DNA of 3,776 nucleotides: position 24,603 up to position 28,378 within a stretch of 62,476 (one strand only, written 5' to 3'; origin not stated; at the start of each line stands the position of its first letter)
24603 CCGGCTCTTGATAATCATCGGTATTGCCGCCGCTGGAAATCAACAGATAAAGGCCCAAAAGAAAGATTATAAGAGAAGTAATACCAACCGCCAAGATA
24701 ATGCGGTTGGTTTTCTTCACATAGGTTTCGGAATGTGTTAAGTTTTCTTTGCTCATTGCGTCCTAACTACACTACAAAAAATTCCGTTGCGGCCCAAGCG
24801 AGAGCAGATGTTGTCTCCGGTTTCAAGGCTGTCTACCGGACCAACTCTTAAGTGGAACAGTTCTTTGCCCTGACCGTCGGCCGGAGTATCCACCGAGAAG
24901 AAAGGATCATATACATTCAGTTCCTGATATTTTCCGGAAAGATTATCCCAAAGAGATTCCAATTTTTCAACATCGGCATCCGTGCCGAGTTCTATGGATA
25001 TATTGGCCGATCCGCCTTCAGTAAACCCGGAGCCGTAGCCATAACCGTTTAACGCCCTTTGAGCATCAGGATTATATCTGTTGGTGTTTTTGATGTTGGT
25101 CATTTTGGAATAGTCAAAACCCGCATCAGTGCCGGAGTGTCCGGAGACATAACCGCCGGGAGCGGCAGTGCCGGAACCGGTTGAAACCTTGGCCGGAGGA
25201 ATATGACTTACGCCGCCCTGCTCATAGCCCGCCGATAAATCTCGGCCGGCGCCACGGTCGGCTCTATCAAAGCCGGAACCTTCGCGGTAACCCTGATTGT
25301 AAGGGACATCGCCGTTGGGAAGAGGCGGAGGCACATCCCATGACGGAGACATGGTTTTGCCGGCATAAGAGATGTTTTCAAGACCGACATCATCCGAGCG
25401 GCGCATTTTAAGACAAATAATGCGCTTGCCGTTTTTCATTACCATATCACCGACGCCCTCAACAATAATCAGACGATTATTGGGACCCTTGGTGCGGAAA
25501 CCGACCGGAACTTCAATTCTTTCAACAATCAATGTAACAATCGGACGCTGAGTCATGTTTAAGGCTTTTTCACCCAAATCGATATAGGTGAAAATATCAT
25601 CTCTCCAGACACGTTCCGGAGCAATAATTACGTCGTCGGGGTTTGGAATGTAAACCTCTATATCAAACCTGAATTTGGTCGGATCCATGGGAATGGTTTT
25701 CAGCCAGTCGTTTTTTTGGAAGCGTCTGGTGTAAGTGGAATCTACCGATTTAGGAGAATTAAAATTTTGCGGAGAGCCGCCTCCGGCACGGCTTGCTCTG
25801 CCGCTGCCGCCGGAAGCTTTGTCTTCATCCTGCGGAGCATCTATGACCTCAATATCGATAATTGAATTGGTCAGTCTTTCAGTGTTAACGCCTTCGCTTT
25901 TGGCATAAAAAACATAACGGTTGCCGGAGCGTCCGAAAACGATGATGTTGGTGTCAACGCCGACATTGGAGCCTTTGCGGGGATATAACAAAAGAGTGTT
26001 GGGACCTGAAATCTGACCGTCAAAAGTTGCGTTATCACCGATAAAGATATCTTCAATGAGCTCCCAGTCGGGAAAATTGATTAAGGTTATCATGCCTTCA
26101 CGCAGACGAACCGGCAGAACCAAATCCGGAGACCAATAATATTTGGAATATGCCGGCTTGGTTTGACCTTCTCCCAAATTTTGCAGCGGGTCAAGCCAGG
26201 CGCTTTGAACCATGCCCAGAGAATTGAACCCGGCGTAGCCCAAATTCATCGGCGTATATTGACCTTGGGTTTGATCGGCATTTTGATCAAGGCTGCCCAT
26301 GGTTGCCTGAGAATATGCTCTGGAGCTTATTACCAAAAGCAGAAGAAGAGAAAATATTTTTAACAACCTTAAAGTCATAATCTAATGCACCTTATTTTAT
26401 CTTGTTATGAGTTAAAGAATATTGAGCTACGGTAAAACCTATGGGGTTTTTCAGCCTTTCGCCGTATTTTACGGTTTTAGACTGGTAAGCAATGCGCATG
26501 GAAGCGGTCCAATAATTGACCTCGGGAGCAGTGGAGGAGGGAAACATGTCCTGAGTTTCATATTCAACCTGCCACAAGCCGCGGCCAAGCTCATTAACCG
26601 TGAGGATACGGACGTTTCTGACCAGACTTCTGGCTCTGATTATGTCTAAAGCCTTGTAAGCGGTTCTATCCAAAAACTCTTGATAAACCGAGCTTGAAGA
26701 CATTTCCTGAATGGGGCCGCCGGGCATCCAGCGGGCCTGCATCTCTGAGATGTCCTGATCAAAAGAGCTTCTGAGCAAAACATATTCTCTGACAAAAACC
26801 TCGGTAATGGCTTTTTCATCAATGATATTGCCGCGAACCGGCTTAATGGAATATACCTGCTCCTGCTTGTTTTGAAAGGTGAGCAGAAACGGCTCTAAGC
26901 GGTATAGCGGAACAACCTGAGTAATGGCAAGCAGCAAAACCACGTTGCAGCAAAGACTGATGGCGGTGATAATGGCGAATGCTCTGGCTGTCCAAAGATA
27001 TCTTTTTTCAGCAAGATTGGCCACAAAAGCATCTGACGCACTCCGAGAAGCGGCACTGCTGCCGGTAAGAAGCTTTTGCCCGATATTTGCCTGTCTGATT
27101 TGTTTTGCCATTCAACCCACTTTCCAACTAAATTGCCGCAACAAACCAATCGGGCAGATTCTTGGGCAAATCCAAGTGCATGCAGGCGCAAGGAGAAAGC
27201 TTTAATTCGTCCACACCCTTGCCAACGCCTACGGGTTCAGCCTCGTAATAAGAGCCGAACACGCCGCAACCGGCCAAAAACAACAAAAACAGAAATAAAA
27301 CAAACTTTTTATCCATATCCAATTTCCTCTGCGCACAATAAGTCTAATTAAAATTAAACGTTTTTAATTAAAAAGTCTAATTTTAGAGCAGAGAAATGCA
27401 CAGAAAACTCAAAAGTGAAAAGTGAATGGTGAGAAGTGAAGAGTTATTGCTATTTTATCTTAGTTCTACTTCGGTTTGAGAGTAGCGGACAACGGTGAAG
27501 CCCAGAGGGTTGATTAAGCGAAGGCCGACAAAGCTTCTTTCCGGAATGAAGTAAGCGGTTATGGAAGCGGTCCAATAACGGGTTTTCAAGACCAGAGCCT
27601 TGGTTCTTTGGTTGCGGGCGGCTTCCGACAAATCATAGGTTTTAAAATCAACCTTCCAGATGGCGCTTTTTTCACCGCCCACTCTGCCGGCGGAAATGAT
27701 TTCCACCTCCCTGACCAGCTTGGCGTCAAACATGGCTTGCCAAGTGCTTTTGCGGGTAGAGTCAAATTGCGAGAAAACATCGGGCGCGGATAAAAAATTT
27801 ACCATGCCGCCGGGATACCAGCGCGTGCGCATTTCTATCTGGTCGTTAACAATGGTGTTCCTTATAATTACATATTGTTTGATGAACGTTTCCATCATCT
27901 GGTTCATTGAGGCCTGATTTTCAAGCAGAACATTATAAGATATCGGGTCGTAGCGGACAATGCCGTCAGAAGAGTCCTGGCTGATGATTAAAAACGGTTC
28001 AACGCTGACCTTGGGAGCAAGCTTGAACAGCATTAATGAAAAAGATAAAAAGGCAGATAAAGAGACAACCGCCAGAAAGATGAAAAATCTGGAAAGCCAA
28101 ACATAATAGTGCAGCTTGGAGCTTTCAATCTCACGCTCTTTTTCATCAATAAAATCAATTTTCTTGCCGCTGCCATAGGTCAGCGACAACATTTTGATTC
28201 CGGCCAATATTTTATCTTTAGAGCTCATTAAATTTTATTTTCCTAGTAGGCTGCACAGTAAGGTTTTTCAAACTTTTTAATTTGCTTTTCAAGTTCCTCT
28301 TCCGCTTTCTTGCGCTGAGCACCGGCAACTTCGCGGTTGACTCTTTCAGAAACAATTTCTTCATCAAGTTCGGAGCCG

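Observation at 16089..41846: A 25.8-kb single-operon T4SS with rvh-type hallmarks plus many non-canonical additions, and no coupling protein or relaxase in view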

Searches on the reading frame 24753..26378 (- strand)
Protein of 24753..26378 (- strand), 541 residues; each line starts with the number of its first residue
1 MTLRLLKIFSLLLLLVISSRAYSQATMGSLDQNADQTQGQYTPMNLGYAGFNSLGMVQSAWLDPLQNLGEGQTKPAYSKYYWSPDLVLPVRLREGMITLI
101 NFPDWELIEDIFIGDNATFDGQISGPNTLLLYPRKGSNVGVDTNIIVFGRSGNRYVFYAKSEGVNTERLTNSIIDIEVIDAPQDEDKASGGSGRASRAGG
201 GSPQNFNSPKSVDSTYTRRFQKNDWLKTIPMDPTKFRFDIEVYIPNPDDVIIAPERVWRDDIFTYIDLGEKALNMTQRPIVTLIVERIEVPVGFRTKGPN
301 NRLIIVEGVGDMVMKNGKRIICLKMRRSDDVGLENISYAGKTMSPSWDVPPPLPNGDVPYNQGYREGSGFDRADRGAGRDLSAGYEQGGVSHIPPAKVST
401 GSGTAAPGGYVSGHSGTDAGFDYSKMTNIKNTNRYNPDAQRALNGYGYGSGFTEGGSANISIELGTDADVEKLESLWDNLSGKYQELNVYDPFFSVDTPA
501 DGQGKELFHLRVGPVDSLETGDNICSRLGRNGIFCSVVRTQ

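Call 3: search_protein_families(library=pfam, proteins=[window:24753-26378:-], max_evalue=0.01)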
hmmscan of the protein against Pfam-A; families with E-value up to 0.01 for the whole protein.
window:24753-26378:- (541 aa): 2 families
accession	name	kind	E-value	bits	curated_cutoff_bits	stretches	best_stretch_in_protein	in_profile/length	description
PF03524.21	CagX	-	5.3e-11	43.1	34.2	1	78-323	4-195/198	Conjugal transfer protein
PF05036.18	SPOR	-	0.00037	21.2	21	1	464-539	9-76/76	SPOR domain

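Call 7: search_protein_families(library=ncbifam, proteins=[window:24753-26378:-], max_evalue=0.01)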
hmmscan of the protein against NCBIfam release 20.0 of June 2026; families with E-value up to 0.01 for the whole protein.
window:24753-26378:- (541 aa): 1 family
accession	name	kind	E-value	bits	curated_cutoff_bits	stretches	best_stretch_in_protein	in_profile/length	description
TIGR02781.1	VirB9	equivalog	3.4e-06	26.8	217.7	1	82-323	35-243/248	P-type conjugative transfer protein VirB9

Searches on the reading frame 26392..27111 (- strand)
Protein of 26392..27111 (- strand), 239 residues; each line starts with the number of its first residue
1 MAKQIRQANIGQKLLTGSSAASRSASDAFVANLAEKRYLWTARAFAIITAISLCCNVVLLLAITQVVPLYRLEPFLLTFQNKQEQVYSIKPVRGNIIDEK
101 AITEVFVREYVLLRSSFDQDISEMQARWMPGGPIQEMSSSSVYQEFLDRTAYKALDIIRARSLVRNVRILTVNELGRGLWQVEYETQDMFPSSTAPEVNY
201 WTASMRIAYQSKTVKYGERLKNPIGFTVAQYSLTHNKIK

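Call 3: search_protein_families(library=pfam, proteins=[window:26392-27111:-], max_evalue=0.01)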
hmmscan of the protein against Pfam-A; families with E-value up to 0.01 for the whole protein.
window:26392-27111:- (239 aa): 1 family
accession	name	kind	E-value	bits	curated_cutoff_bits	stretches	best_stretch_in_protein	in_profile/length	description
PF04335.19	VirB8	-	7.2e-23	82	23.2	1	42-234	17-211/213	VirB8 protein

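Call 7: search_protein_families(library=ncbifam, proteins=[window:26392-27111:-], max_evalue=0.01)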
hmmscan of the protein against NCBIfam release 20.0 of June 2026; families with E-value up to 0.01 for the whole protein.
window:26392-27111:- (239 aa): 1 family
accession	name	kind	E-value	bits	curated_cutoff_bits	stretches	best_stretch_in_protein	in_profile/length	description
NF010439.0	PRK13865.1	equivalog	1.5e-13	50.8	188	1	41-234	36-225/237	type IV secretion system protein VirB8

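Call 20: search_solved_structures(query=window:26392-27111:-, max_evalue=0.01)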
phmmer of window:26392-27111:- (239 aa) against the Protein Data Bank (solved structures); distinct sequences matched with E-value up to 0.01: 11.
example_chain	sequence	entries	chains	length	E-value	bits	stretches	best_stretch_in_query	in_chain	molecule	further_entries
4mei_A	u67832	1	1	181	8.2e-08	35.3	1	66-233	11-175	VirB8 protein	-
4kz1_A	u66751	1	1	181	2.6e-07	33.7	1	66-233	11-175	VirB8 protein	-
4lso_A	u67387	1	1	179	7.9e-07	32.1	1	66-233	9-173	Type IV secretion system protein virB8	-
4nhf_A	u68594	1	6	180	1.5e-05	28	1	101-232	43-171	TrwG protein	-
4jf8_A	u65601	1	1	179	1.8e-05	27.7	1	101-232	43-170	TrwG component of type IV secretion system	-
2cc3_A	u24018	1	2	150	3e-05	26.9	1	97-236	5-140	PROTEIN VIRB8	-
7o41_D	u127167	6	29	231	4.8e-05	26.3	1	74-232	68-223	TrwG protein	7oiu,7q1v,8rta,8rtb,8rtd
2bhm_A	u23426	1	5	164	0.00027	23.9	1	102-233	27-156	TYPE IV SECRETION SYSTEM PROTEIN VIRB8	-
4aky_A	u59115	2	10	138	0.00028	23.8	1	104-232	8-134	TYPE IV SECRETION SYSTEM PROTEIN VIRB8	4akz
5jbs_A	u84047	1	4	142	0.00038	23.4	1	106-233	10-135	Type IV secretion system protein virB8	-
5i97_A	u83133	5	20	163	0.00089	22.2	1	76-233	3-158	Conjugal transfer protein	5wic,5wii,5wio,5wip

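Call 69: search_solved_structures(query=A3, max_evalue=1)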
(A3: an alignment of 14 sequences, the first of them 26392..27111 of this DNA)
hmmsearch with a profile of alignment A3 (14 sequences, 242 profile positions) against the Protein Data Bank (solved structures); distinct sequences matched with E-value up to 1: 11.
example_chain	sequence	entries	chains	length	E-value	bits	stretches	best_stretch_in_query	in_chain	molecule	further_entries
4mei_A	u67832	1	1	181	1.2e-09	40.9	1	70-235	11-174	VirB8 protein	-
4kz1_A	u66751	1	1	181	3.5e-09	39.4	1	70-235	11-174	VirB8 protein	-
4lso_A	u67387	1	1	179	7.7e-09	38.3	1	70-235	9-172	Type IV secretion system protein virB8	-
2cc3_A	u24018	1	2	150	1.3e-06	30.9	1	99-241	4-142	PROTEIN VIRB8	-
4jf8_A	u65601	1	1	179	3.3e-05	26.4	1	78-235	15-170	TrwG component of type IV secretion system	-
7o41_D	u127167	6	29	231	9.8e-05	24.8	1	78-235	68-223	TrwG protein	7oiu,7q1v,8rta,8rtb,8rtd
4nhf_A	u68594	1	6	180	0.00012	24.5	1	78-234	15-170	TrwG protein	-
4aky_A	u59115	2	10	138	0.0026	20.1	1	112-235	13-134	TYPE IV SECRETION SYSTEM PROTEIN VIRB8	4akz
2bhm_A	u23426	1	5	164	0.003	20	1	111-236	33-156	TYPE IV SECRETION SYSTEM PROTEIN VIRB8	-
5jbs_A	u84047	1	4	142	0.003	20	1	133-236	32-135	Type IV secretion system protein virB8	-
5i97_A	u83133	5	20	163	0.0038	19.6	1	80-236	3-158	Conjugal transfer protein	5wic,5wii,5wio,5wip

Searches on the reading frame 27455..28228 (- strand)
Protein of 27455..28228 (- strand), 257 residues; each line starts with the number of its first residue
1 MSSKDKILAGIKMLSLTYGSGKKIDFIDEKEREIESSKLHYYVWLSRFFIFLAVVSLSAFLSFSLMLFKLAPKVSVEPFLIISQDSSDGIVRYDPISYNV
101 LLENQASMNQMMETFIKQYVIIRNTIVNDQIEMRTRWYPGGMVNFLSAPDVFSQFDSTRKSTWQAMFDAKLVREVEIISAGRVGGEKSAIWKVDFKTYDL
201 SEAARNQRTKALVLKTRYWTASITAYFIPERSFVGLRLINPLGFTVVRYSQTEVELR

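Call 3: search_protein_families(library=pfam, proteins=[window:27455-28228:-], max_evalue=0.01)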
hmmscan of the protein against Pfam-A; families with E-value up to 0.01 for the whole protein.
window:27455-28228:- (257 aa): 1 family
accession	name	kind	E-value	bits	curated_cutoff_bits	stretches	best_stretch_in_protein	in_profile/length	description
PF04335.19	VirB8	-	1.2e-10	42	23.2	1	42-253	18-212/213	VirB8 protein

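Call 7: search_protein_families(library=ncbifam, proteins=[window:27455-28228:-], max_evalue=0.01)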
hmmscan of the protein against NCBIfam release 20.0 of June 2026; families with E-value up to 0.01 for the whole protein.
window:27455-28228:- (257 aa): 0 families

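Call 21: search_solved_structures(query=window:27455-28228:-, max_evalue=0.01)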
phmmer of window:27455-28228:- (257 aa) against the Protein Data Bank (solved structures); distinct sequences matched with E-value up to 0.01: 1.
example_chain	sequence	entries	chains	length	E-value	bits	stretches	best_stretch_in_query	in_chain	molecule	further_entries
6een_B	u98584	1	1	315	0.0028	20.5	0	63-114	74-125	Designer Pentatricopeptide Protein dPPR10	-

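Call 70: search_solved_structures(query=A2, max_evalue=1)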
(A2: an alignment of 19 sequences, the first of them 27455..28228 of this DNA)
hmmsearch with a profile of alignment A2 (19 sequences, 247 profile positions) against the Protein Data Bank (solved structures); distinct sequences matched with E-value up to 1: 9.
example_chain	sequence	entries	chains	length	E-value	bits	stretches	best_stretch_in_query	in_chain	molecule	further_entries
4mei_A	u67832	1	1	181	6.3e-07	32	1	65-241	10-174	VirB8 protein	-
4kz1_A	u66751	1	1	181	3.1e-06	29.8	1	65-241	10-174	VirB8 protein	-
4lso_A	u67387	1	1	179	4.1e-05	26.1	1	65-241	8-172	Type IV secretion system protein virB8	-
2bhm_A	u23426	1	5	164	0.00029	23.3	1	95-241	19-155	TYPE IV SECRETION SYSTEM PROTEIN VIRB8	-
4aky_A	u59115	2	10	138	0.00059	22.3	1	101-241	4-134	TYPE IV SECRETION SYSTEM PROTEIN VIRB8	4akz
5jbs_A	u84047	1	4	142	0.0023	20.3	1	105-241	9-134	Type IV secretion system protein virB8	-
4jf8_A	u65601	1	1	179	0.0057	19.1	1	97-241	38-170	TrwG component of type IV secretion system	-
4nhf_A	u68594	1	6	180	0.1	15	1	99-241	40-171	TrwG protein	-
7o41_D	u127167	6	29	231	0.21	13.9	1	156-241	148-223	TrwG protein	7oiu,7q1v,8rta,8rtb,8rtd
